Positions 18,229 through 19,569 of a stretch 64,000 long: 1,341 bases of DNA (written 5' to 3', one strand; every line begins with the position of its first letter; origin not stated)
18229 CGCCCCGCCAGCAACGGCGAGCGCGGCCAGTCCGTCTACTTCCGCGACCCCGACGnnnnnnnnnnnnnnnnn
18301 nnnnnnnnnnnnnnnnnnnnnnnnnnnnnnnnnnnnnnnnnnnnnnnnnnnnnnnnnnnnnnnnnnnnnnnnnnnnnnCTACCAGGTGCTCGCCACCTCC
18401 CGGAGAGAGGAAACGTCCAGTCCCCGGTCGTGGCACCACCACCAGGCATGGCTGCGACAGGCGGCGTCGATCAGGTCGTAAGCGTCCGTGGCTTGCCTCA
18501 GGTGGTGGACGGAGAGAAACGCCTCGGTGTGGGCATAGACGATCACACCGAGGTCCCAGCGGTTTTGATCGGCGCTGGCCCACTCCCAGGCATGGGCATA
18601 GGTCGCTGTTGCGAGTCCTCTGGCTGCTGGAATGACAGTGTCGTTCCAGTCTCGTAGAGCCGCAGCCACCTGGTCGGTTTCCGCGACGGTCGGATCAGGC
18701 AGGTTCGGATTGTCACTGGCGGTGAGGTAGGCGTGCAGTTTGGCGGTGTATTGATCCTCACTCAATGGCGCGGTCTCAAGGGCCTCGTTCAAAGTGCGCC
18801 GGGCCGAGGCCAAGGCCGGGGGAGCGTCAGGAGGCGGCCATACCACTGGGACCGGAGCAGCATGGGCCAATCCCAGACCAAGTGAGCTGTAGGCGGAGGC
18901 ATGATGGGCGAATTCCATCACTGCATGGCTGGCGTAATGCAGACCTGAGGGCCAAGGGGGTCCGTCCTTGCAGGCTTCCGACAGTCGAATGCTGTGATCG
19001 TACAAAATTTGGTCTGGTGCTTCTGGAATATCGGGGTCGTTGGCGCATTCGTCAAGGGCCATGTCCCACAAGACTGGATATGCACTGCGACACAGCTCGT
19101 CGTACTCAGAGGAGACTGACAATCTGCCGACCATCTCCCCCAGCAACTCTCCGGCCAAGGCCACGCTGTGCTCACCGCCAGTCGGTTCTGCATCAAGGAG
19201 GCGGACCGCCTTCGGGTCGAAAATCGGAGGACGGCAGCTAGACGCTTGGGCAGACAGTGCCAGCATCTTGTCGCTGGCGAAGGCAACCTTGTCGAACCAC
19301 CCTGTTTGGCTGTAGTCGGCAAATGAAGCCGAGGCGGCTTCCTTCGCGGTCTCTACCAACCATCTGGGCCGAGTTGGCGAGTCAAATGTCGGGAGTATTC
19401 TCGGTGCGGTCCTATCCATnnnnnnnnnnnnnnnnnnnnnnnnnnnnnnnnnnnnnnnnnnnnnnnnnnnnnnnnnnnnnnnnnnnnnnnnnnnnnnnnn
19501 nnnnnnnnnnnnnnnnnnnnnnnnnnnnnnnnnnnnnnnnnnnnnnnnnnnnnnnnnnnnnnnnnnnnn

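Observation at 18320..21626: Lower-GC 3.3-kb island: Dam-family methyltransferase + NotI-fold nuclease + 346-aa orphan on one strand, no mobility gene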

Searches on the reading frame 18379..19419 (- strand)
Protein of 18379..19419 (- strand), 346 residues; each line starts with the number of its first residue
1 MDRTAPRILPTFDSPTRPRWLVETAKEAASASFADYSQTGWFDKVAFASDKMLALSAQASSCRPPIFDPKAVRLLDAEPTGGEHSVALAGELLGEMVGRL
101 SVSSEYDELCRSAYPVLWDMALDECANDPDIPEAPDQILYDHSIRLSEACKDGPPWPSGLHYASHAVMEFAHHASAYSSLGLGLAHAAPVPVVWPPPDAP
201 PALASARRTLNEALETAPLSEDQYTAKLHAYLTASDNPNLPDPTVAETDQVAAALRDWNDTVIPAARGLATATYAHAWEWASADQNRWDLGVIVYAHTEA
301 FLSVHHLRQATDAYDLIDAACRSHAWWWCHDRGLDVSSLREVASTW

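Call 3: search_protein_families(library=pfam, proteins=[window:18379-19419:-], max_evalue=0.1)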
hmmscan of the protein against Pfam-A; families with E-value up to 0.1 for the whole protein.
window:18379-19419:- (346 aa): 0 families

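Call 4: search_protein_families(library=padloc, proteins=[window:18379-19419:-], max_evalue=0.1)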
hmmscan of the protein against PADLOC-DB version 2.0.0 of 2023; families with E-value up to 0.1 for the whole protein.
window:18379-19419:- (346 aa): 0 families

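Call 5: search_protein_families(library=ncbifam, proteins=[window:18379-19419:-], max_evalue=0.1)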
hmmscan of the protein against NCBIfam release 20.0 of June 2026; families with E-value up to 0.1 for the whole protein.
window:18379-19419:- (346 aa): 0 families

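Call 6: find_homologous_proteins(query=window:18379-19419:-, max_evalue=0.001)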
Query window:18379-19419:- (346 aa): 24 proteins with E <= 0.001 among 8000 candidates.
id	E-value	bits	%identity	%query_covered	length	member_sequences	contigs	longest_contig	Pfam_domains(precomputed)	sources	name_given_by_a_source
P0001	1.9e-230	783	99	100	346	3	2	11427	-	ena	-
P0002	8.8e-191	652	82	100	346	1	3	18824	-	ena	-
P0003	1.3e-190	652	83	100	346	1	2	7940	-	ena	-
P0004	6.3e-188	643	81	100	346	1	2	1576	-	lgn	-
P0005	8.4e-184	629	82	100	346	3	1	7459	-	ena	-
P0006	3.8e-183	627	79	100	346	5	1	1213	-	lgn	-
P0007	2.5e-182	624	80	100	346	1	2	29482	-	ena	-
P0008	3.2e-181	621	79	100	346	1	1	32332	-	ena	-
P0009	1.2e-178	612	79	100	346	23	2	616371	-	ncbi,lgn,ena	-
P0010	2.3e-178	611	77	100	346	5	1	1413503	-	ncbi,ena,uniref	ncbi:hypothetical protein [Candidatus Poriferisocius sp.]|uniref:hypothetical protein n=1 Tax=Candid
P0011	2.5e-177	608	77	100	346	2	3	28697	-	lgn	-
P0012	1.4e-172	592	77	100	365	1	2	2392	-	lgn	-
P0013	2.8e-172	591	77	100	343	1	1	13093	-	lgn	-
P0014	1.0e-171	589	75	100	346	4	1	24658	-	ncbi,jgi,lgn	-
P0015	4.0e-166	571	78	94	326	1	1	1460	-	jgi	jgi:hypothetical protein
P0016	6.0e-164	564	84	85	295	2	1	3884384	-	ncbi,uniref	ncbi:hypothetical protein [Candidatus Poriferisocius sp.]|uniref:hypothetical protein n=1 Tax=Candid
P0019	6.9e-137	475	62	100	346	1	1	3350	-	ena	-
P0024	5.2e-88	314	46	100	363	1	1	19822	-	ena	-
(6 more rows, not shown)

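Call 7: search_solved_structures(query=window:18379-19419:-, max_evalue=10)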
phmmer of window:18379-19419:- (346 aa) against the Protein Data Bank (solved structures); distinct sequences matched with E-value up to 10: 0.

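Call 8: search_protein_families(library=phrogs, proteins=[window:18379-19419:-], max_evalue=0.1)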
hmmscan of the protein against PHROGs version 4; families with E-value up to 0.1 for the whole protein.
window:18379-19419:- (346 aa): 0 families

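Call 9: find_encoding_contigs(protein=P0010, flank=8000, max_places=3)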
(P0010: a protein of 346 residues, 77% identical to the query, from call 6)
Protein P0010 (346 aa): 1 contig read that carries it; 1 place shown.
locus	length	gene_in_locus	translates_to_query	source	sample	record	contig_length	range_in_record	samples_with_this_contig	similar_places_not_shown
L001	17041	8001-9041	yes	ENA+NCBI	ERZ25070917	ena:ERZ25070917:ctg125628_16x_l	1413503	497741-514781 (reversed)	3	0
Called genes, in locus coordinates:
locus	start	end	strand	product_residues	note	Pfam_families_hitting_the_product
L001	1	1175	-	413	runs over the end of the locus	PF02515:CoA_transf_3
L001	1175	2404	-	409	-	PF02515:CoA_transf_3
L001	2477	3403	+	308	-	PF02826:2-Hacid_dh_C, PF03446:NAD_binding_2 (weak)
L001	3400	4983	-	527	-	PF00501:AMP-binding, PF13193:AMP-binding_C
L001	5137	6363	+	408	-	PF00067:p450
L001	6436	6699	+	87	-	PF02604:PhdYeFM_antitox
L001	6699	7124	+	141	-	PF01850:PIN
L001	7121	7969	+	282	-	PF05175:MTS, PF08003:Methyltransf_9, PF01209:Ubie_methyltran, PF06325:PrmA, PF13489:Methyltransf_23, PF07021:MetW, PF13847:Methyltransf_31, PF08241:Methyltransf_11, +7 more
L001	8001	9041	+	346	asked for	-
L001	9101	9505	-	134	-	PF00903:Glyoxalase, PF13669:Glyoxalase_4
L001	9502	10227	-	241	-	PF00106:adh_short, PF08659:KR (weak), PF13561:adh_short_C2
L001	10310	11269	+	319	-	PF04199:Cyclase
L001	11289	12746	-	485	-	PF01656:CbiA, PF13500:AAA_26, PF07685:GATase_3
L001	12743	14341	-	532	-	PF06609:TRI12, PF00083:Sugar_tr (weak), PF07690:MFS_1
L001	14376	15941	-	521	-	PF00501:AMP-binding, PF13193:AMP-binding_C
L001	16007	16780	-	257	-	PF00378:ECH_1, PF16113:ECH_2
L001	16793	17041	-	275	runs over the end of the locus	PF00378:ECH_1, PF16113:ECH_2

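Call 10: find_encoding_contigs(protein=P0016, flank=8000, max_places=3)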
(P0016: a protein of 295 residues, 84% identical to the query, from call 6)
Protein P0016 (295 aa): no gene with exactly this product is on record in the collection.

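Call 11: find_encoding_contigs(protein=P0024, flank=8000, max_places=3)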
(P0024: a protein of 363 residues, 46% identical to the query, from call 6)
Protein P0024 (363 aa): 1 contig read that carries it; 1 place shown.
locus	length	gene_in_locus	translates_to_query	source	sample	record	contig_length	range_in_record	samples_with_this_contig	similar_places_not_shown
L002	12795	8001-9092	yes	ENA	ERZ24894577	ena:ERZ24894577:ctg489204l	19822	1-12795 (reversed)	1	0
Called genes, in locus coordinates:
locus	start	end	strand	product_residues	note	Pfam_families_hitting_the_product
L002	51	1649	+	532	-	PF06253:MTTB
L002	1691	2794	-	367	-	PF14525:AraC_binding_2, PF00165:HTH_AraC (faint), PF12833:HTH_18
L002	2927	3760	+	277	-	PF13816:Dehydratase_hem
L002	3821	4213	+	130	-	PF13577:SnoaL_4, PF12680:SnoaL_2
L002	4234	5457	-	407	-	PF04069:OpuAC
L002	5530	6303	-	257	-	PF10604:Polyketide_cyc2, PF08327:AHSA1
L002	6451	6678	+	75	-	-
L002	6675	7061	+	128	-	-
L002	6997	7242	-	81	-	-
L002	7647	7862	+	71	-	-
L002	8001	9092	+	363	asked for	-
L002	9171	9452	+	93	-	PF02604:PhdYeFM_antitox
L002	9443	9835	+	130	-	PF01850:PIN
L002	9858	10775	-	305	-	PF01738:DLH (faint), PF00326:Peptidase_S9 (faint)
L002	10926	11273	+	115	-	PF06271:RDD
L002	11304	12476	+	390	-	PF01266:DAO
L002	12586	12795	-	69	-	?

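Call 14: find_related_loci(query=A1, collection=genome_contigs, flank=10000)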
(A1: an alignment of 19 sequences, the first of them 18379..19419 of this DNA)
Query A1 (346 aa) in genome_contigs; peptide patterns used: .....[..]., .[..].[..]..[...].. (x = any residue, [..] = any of these).
307 stretches matched a pattern; 25 encode a relative of the query (tblastn E <= 1e-3); 24 distinct loci.
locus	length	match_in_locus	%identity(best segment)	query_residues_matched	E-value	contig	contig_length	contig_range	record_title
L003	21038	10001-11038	83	1-346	0e+0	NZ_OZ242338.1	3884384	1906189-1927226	MAG: Candidatus Poriferisocius sp. isolate b1648d6f-d579-441a-9e02-68cbdfacbddd chromosome 1, complete sequence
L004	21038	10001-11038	81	1-346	2e-171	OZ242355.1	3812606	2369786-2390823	MAG: Acidimicrobiales bacterium isolate 104998a1-4135-4d78-96d2-be0913496795 genome assembly, chromosome: 1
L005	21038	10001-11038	81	1-346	5e-169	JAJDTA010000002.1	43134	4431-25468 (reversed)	MAG: Acidimicrobiia bacterium isolate jk18x11bins.4 k141_1050838, whole genome shotgun sequence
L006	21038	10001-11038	81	1-346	1e-167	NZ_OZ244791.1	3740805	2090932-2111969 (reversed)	MAG: Candidatus Poriferisocius sp. isolate cde17ac8-0948-4364-bd42-6cfd40f4f062 chromosome 1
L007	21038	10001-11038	80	1-346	3e-167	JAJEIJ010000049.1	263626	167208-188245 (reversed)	MAG: Acidimicrobiia bacterium isolate p16x65bins.37 k141_796568, whole genome shotgun sequence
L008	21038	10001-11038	77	1-346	2e-166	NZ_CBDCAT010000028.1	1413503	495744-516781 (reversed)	MAG: Candidatus Poriferisocius sp. isolate 6a58050e-6236-4a06-828a-e3003a3fcb77 contig_28, whole genome shotgun sequence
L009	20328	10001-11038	76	1-346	9e-166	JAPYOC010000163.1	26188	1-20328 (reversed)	MAG: Candidatus Poriferisocius aerobius isolate m_cahh6 Seq163, whole genome shotgun sequence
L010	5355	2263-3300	79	1-346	2e-165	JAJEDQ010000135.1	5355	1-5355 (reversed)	MAG: Acidimicrobiia bacterium isolate p16x33bins.34 k141_215212, whole genome shotgun sequence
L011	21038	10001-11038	78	1-346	4e-161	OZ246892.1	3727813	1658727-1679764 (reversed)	MAG: Acidimicrobiales bacterium isolate 3c6b77ed-a9df-485c-af98-3e10d3554373 genome assembly, chromosome: 1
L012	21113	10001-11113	47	1-346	6e-101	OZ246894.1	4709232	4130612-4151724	MAG: Acidimicrobiales bacterium isolate 168846d3-da31-4246-9ed1-ce7448191819 genome assembly, chromosome: 1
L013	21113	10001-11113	49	1-346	1e-98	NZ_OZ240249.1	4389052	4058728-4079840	MAG: Candidatus Poriferisodalis sp. isolate 28e7fe26-1565-4c76-bd7c-ff92479b411d chromosome 1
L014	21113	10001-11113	46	1-346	1e-97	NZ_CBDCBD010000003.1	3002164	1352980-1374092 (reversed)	MAG: Candidatus Poriferisodalis sp. isolate 6a24a2a4-787d-444e-805d-677bc1c4d3e8 contig_3, whole genome shotgun sequence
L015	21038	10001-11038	46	1-346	1e-96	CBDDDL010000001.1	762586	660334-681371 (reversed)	MAG: Candidatus Poriferisodalis sp. isolate 73964222-c0af-4b42-b62a-479d994b16b6 genome assembly, contig: contig_1, whol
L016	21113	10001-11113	47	1-346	1e-94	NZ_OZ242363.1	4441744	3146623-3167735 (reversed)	MAG: Candidatus Poriferisodalis sp. isolate 3ecd5611-abd8-4ec1-8e8b-c033b5c04d4f chromosome 1, complete sequence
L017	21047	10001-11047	47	1-346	6e-94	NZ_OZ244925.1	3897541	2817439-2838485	MAG: Candidatus Poriferisodalis sp. isolate d42d1f9b-a66b-4d33-9477-cfa42e4046ee chromosome 1, complete sequence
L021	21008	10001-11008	48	1-346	3e-84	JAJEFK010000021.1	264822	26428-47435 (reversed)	MAG: Acidimicrobiia bacterium isolate p16x43bins.35 k141_84350, whole genome shotgun sequence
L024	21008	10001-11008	47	1-346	5e-75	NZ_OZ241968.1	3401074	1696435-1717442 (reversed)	MAG: Candidatus Poriferisodalis sp. isolate 67ffa02b-fce9-41a2-8c8f-8bb7e9cfcd4a chromosome 1, complete sequence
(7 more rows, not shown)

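Call 22: search_protein_families(library=pfam, proteins=[L017:9467-9901:+, L017:10962-12248:+, L012:11269-12555:+, L012:7029-8240:-, L012:12665-13945:-, L013:13246-14121:+, L013:14176-15423:+, L021:9658-10023:-, L013:11207-11542:+, L017:7727-9436:+], max_evalue=0.001)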
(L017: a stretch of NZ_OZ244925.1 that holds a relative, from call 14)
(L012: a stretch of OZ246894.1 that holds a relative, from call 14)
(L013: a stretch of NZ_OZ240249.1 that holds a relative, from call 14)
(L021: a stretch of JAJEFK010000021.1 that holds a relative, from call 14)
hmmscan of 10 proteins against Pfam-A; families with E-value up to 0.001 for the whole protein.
L017:9467-9901:+ (144 aa): 1 family
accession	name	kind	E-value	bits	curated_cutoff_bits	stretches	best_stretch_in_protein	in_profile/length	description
PF06271.18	RDD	-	5.7e-13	49.8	24.1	1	44-135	46-137/137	RDD family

L017:10962-12248:+ (428 aa): 1 family
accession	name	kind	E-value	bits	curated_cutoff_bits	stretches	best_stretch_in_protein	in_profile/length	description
PF01266.30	DAO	-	8e-33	114.9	27.9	1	52-403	2-350/353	FAD dependent oxidoreductase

L012:11269-12555:+ (428 aa): 2 families
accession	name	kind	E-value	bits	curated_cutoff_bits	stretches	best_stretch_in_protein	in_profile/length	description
PF13635.12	DUF4143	-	4.4e-26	92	28.1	1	201-376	3-159/160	Domain of unknown function (DUF4143)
PF13173.12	AAA_14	-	1.5e-12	48.1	27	1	21-130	3-127/129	AAA domain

L012:7029-8240:- (403 aa): 3 families
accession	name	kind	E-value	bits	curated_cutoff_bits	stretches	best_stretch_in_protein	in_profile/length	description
PF06114.19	Peptidase_M78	-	1.9e-12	47.5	22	1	190-289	27-122/123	IrrE N-terminal-like domain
PF13560.12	HTH_31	-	7.8e-11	42.6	27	1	8-62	6-61/64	Helix-turn-helix domain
PF01381.28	HTH_3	-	2.8e-10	40.5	23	1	15-62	8-55/55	Helix-turn-helix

L012:12665-13945:- (426 aa): 2 families
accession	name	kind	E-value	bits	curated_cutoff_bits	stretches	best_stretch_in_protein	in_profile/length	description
PF01738.24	DLH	-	1.9e-05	24.8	21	1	153-342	3-193/217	Dienelactone hydrolase family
PF00326.27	Peptidase_S9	-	0.00024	21.1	22.6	0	222-257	46-81/213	Prolyl oligopeptidase family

L013:13246-14121:+ (291 aa): 4 families
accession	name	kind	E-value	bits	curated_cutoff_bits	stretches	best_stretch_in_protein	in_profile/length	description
PF13561.12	adh_short_C2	-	6e-58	196.6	27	1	48-285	1-236/236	Enoyl-(Acyl carrier protein) reductase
PF00106.31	adh_short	-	2.7e-46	158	26.6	1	44-229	3-190/195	short chain dehydrogenase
PF01370.27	Epimerase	-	2.2e-09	37.5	20.9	1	44-209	1-163/240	NAD dependent epimerase/dehydratase family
PF08659.16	KR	-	1.8e-07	31.7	22.6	1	44-201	3-162/180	KR domain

L013:14176-15423:+ (415 aa): 2 families
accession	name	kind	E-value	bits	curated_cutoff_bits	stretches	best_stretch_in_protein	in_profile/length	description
PF13378.12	MR_MLE_C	-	2.4e-43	148.8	29.4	1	180-400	3-218/219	Enolase C-terminal domain-like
PF02746.21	MR_MLE_N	-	1.4e-10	41.8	22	1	48-149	27-117/117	Mandelate racemase / muconate lactonizing enzyme, N-terminal domain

L021:9658-10023:- (121 aa): 1 family
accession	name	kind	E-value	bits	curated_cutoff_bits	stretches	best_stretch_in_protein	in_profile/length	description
PF02604.26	PhdYeFM_antitox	-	2.7e-18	65.9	29.8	1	33-103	1-71/74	Antitoxin Phd_YefM, type II toxin-antitoxin system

L013:11207-11542:+ (111 aa): 1 family
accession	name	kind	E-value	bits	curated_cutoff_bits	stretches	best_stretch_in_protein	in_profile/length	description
PF06271.18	RDD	-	9.3e-08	32.9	24.1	1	29-84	41-95/137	RDD family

L017:7727-9436:+ (569 aa): 3 families
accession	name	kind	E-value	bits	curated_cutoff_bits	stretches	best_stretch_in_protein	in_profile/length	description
PF13749.12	HATPase_c_4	-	6.4e-16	58.6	26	1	301-377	3-81/89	Putative ATP-dependent DNA helicase recG C-terminal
PF04326.19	SLFN_AlbA_2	-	6.7e-15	56.1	25.3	1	14-118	1-109/118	Schlafen, AlbA_2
PF12802.13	MarR_2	-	0.00027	21.5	27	0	409-460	3-55/61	MarR family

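Call 25: predict_structure(alignment_id=A1)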
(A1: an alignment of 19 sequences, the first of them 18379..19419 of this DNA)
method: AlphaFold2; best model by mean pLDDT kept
length: 346 residues; sequences in the alignment: 19
mean_pLDDT: 61.2   pTM: 0.35
mean pLDDT of the five models: 61.2, 59.3, 58.7, 58.3, 55.3
residues with pLDDT >= 90: 11; 70-90: 125; 50-70: 92; < 50: 118
segments of 3 or more residues with pLDDT < 50: 1-9, 62-82, 101-103, 172-196, 285-334, 338-346
pLDDT, mean of each block of 10 residues (from residue 1): 36 69 79 65 70 74 40 36 56 59 56 74 88 89 85 84 74 38 32 52 80 81 69 69 79 79 72 62 48 45 40 35 36 45 38
secondary structure, 60 per line:
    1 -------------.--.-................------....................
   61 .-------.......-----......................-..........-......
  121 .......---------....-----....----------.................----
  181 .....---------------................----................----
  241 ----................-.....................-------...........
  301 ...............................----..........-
elements in order: H19-34 H41-61 H69-75 H81-102 H104-113 H115-127 H137-140 H146-149 H160-176 H181-185 H201-216 H221-236 H245-260 H262-282 H290-331 H336-345

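Call 26: search_protein_representatives(alignment_id=A1)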
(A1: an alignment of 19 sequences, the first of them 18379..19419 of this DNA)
Query: 19 sequences, 346 profile positions. Proteins with E-value up to 0.001 (for the whole library): 5; up to 1e-10: 4; up to 1e-30: 3. The best 5 are listed.
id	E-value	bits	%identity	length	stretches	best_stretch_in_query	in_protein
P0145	3.1e-124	431.3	-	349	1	1-346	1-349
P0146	3.0e-96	339.3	-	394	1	3-345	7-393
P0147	2.7e-36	142.2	-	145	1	1-132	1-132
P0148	3.1e-26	109.1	-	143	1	290-345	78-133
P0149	5.4e-05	39.2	-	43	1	316-346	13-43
